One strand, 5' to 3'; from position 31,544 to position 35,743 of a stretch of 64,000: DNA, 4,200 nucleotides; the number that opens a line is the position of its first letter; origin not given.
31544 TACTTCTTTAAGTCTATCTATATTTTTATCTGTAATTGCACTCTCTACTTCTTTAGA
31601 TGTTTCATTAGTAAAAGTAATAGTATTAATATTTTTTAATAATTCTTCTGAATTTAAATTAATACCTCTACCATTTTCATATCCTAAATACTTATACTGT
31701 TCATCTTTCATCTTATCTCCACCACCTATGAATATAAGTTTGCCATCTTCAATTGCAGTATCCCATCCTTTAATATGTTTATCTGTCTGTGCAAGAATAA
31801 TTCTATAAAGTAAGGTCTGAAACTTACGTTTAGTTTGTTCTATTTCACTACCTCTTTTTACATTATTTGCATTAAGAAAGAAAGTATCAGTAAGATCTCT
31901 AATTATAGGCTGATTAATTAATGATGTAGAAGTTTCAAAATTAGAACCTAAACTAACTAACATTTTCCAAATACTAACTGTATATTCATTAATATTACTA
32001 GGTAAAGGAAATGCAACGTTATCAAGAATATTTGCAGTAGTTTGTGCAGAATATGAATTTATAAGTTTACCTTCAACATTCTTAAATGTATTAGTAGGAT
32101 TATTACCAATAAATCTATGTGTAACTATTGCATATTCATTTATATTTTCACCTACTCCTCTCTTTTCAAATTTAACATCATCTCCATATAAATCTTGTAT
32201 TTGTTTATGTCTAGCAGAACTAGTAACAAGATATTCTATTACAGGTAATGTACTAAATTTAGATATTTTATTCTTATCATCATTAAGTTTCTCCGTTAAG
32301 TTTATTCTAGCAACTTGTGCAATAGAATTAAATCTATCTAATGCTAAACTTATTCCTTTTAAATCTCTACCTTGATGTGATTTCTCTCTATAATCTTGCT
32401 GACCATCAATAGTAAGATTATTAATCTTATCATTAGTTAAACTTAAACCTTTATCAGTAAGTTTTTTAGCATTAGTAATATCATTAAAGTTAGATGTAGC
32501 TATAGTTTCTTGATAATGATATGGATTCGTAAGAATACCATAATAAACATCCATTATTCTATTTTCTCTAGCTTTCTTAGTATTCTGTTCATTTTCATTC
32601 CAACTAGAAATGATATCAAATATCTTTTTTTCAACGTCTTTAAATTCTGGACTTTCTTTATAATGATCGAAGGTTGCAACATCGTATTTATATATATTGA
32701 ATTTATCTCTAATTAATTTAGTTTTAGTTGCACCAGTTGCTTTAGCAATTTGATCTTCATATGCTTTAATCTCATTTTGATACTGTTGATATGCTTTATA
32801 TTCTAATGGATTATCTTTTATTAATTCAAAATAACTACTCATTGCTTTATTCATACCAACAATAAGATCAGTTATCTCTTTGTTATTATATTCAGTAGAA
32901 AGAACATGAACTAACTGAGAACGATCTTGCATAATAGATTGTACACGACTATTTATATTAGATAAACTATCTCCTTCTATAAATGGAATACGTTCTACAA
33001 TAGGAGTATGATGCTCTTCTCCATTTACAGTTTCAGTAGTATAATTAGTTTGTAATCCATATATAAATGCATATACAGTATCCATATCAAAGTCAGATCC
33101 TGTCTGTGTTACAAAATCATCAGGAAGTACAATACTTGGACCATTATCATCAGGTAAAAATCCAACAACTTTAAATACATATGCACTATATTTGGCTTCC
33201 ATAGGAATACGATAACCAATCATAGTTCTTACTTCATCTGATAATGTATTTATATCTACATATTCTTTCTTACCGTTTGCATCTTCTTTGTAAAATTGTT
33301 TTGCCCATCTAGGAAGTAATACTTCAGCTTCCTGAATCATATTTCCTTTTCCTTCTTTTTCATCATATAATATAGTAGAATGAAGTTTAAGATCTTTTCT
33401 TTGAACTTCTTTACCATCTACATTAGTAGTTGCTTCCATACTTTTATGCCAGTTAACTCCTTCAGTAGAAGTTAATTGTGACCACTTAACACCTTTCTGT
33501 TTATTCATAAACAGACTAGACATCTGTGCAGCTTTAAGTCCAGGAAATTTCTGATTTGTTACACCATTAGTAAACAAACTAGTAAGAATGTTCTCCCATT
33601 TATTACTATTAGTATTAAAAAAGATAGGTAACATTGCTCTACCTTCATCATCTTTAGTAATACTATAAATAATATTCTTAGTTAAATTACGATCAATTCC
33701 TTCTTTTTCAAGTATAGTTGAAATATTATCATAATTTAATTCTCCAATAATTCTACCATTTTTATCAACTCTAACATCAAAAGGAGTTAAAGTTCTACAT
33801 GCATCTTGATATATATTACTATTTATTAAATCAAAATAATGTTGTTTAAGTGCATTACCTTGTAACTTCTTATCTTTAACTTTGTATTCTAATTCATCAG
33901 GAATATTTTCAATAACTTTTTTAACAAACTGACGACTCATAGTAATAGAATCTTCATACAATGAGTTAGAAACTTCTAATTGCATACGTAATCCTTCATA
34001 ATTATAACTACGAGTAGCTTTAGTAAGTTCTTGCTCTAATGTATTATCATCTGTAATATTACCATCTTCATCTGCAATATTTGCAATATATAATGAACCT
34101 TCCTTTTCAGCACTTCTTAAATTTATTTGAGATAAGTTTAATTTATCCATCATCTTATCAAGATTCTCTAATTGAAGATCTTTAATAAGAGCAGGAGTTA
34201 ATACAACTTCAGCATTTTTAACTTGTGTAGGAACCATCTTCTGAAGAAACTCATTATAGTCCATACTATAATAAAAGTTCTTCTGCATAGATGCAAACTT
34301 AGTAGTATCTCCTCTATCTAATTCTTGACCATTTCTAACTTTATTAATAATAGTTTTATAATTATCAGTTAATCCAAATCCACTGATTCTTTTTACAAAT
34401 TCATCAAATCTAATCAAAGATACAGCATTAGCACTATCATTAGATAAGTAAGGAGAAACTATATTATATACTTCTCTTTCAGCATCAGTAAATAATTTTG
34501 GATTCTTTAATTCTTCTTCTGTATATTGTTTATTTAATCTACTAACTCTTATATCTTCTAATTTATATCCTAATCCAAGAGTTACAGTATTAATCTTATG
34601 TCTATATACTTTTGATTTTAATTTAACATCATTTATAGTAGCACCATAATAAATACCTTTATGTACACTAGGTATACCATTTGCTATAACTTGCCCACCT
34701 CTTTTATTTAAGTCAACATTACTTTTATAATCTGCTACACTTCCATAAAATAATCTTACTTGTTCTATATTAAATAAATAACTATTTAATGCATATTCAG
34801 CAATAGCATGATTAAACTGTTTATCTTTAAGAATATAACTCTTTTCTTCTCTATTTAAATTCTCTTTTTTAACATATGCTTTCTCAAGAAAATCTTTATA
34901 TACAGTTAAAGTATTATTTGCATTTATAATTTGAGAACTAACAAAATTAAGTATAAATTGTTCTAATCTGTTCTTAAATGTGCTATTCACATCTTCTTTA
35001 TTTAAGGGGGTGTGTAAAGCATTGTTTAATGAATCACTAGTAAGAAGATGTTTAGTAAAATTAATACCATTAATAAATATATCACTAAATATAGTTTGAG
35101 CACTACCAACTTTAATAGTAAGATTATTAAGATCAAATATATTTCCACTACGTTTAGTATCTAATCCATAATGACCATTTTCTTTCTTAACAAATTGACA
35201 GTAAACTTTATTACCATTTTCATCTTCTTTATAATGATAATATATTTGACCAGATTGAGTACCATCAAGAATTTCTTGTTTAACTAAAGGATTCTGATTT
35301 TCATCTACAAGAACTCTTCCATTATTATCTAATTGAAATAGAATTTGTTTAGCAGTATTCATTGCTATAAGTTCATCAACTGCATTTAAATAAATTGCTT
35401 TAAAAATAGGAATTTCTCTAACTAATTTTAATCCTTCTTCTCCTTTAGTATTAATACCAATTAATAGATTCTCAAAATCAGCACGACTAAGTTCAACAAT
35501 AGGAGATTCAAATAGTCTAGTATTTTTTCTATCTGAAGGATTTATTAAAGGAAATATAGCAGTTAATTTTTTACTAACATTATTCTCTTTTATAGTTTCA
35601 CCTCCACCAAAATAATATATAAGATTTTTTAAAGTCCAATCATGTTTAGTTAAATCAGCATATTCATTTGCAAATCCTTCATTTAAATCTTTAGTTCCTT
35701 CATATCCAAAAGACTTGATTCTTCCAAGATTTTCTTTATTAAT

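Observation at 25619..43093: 5,824-codon single ORF fusing a DxDxD virion RNA polymerase signature to several thousand residues of unknown cargo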

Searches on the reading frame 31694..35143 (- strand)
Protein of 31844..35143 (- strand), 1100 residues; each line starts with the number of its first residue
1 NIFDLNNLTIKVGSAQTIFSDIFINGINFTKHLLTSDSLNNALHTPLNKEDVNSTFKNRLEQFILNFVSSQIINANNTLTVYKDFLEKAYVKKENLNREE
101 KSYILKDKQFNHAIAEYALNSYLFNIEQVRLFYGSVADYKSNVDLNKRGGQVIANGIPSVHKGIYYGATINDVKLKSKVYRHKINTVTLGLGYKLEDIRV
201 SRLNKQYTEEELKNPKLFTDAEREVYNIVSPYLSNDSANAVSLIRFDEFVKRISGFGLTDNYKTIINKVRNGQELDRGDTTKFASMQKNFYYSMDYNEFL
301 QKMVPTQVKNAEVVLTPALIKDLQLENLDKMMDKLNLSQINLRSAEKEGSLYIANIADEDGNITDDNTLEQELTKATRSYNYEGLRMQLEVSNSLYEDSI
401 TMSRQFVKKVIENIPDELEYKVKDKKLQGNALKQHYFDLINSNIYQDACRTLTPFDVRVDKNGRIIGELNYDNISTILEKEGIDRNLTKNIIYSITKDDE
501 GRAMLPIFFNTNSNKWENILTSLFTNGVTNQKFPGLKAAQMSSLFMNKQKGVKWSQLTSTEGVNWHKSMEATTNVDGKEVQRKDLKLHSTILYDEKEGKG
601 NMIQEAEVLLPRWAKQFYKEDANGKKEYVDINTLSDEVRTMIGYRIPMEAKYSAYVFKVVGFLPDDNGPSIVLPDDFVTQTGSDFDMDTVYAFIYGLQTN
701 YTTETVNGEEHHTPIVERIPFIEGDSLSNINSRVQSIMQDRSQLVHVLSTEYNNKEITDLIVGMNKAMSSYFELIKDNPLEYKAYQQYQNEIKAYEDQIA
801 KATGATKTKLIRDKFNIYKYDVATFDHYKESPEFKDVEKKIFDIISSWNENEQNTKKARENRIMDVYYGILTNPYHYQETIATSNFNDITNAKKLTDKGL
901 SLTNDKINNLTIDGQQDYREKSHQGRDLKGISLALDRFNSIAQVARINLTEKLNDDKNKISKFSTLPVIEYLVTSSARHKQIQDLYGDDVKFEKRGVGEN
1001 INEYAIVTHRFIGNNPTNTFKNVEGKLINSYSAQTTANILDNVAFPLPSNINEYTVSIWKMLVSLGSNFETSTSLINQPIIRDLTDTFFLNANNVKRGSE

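Call 5: search_protein_families(library=phrogs, proteins=[window:31694-34693:-], max_evalue=0.01)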
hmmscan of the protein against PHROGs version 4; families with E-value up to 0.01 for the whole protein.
window:31694-34693:- (1000 aa): 0 families

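Call 6: search_protein_families(library=pfam, proteins=[window:31694-34693:-], max_evalue=0.1)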
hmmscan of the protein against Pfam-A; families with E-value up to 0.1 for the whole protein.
window:31694-34693:- (1000 aa): 0 families

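Call 10: search_dna_similar(query=window:31694-34693:-, collection=phages, mode=protein, max_rows=30)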
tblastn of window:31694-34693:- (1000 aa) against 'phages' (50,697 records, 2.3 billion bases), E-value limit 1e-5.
Records with a match: 91; places in all: 91; records where one place covers at least 80% of the query: 3.
Best place of each record, by identity: <60% 91.
By first word of the organism name: uncultured 36; Bacteroides 29; CrAssphage 7; Bacteriophage 5; crAssphage 2; Caudoviricetes 2; Cellulophaga 2; Dulem 2; IAS 2; Carjivirus 1; and 3 more.
By host as written in the record: - 51; Bacteroides intestinalis DSM 108646 25; Homo sapiens 3; Bacteroides cellulosilyticus 3; Bacteroides xylanisolvens APCS1/XY 2; Cellulophaga baltica #14 2; Bacteroides intestinalis APC919/174 2; bacterium 1; and 2 more.
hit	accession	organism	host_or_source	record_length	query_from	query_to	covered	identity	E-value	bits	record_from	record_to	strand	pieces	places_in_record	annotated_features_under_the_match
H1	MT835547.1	Bacteriophage sp.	human fecal samples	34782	1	949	79%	31.8%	1e-53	307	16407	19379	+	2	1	record has no annotation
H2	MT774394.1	uncultured phage cr271_1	pig feces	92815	70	948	88%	28.4%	3e-74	275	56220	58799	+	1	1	nuclear pore complex-like protein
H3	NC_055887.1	uncultured phage cr271_1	pig feces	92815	70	948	88%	28.4%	3e-74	275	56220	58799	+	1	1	nuclear pore complex-like protein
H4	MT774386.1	uncultured phage cr110_1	human feces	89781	1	949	79%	31.2%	3e-52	302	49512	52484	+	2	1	hypothetical protein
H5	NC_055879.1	uncultured phage cr110_1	human feces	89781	1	949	79%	31.2%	3e-52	302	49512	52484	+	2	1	hypothetical protein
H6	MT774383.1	uncultured phage cr11_1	human feces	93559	1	949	79%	31.0%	4e-52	299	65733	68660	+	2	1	hypothetical protein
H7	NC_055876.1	uncultured phage cr11_1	human feces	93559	1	949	79%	31.0%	4e-52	299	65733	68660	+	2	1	hypothetical protein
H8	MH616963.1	crAssphage sp. isolate ctbg_1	house mouse tissue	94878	80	938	86%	27.8%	8e-62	236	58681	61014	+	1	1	putative RNAP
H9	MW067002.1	CrAssphage sp. C0526BW15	stool sample from an infant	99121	19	937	76%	30.3%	6e-50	285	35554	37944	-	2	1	putative RNAP subunit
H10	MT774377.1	uncultured phage cr107_1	human feces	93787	60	934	75%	30.7%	3e-42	272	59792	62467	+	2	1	hypothetical protein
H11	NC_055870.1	uncultured phage cr107_1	human feces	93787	60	934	75%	30.7%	3e-42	272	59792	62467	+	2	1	hypothetical protein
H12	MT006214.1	CrAssphage LMMB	human gut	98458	19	931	75%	30.3%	6e-48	278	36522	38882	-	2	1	RNAP catalytic subunit/RNAP subunit fusion protein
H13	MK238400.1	CrAssphage ZA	Homo sapiens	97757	24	931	75%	30.5%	4e-49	283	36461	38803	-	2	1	putative RNAP subunit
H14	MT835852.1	Bacteriophage sp.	human fecal samples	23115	19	931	75%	30.2%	9e-48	278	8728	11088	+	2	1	record has no annotation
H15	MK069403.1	CrAssphage sp. O-152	fecal sample from Mexican boy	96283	19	931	75%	30.2%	1e-47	278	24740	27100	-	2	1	record has no annotation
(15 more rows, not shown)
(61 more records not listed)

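Call 46: search_protein_representatives(protein=window:31844-35143:-)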
Query: 1100 residues. Proteins with E-value up to 0.001 (for the whole library): 1082; up to 1e-10: 663; up to 1e-30: 271. The best 150 are listed.
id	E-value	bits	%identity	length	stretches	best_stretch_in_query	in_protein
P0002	0.0e+00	1025.3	50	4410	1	1-1100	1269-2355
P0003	5.7e-280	948.1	48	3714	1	1-1098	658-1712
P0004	6.1e-198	676.5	43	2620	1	1-1097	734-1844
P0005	3.7e-174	597.8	41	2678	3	111-696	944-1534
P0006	3.7e-167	574.6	41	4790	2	1-783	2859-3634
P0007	9.6e-142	490.5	38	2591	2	45-699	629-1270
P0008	2.6e-139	482.4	57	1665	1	641-1100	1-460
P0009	1.9e-119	416.6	34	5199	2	61-740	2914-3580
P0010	3.1e-114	399.4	39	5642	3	228-696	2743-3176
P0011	1.4e-108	380.7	39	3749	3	222-693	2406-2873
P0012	3.8e-108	379.3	39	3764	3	241-700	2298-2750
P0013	5.9e-106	372.0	38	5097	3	222-698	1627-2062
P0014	1.4e-100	354.2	34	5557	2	64-698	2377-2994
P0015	4.5e-98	345.9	33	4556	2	61-697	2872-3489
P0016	1.6e-97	344.1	34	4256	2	47-692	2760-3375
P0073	7.7e-62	226.0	34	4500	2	236-695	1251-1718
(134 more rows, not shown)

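Call 89: find_encoding_contigs(protein=P0004, flank=10000, max_places=3)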
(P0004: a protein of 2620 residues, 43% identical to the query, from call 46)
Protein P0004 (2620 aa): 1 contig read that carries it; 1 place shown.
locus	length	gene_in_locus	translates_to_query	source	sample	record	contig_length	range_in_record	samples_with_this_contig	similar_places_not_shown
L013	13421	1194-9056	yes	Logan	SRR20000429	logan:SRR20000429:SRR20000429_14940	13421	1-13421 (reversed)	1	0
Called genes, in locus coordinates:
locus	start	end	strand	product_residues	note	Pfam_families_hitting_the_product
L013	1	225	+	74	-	?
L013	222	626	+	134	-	-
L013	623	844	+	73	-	-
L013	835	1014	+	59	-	-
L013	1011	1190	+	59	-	-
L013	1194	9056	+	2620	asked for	-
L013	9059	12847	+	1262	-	-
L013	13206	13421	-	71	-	?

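Call 90: find_encoding_contigs(protein=P0003, flank=10000, max_places=3)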
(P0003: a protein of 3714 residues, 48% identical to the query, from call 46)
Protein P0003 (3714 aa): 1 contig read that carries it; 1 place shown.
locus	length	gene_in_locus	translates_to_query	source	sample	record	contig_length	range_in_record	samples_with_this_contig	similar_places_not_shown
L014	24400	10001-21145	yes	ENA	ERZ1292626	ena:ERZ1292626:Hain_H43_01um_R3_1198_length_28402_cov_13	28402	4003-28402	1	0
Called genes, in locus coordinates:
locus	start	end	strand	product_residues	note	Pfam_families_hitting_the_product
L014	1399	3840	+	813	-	-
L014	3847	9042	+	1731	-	-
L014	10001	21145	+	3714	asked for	-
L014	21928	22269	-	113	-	-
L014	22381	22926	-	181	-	PF00692:dUTPase, PF22769:DCD (weak)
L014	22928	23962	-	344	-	PF06067:DUF932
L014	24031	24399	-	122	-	?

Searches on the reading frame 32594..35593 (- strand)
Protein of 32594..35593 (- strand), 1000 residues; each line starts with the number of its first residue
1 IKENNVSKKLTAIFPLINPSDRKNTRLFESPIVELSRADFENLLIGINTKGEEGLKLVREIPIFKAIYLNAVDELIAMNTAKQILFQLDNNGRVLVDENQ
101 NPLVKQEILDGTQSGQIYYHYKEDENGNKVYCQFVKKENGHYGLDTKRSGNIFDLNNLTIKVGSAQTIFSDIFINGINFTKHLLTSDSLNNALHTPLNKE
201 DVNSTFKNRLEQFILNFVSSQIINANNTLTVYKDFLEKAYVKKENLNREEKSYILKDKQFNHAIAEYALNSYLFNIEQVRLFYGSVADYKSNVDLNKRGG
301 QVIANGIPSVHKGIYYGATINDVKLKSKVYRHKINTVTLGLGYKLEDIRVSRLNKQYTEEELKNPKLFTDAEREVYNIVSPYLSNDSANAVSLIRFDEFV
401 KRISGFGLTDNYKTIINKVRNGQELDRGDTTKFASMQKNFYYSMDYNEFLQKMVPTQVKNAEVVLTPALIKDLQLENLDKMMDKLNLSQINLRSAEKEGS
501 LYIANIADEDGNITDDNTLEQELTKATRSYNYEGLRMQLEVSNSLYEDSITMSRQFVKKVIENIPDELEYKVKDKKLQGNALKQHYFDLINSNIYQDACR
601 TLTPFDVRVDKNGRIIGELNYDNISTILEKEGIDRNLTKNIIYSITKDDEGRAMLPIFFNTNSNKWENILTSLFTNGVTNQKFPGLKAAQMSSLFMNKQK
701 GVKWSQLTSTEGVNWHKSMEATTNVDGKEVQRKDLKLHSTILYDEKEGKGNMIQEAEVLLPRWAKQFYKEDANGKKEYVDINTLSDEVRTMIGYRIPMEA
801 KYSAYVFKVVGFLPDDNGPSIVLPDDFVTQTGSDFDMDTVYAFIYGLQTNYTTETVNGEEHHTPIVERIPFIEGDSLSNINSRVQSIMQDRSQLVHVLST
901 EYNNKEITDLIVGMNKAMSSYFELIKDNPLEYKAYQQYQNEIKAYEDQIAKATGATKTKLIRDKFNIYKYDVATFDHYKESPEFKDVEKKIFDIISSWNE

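Call 26: find_related_loci(query=window:32594-35593:-, collection=viral_contigs, flank=10000)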
Query window:32594-35593:- (1000 aa) in viral_contigs; peptide patterns used: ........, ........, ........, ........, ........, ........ (x = any residue, [..] = any of these).
16 stretches matched a pattern, but none encodes a relative of the query by tblastn (E <= 1e-3).
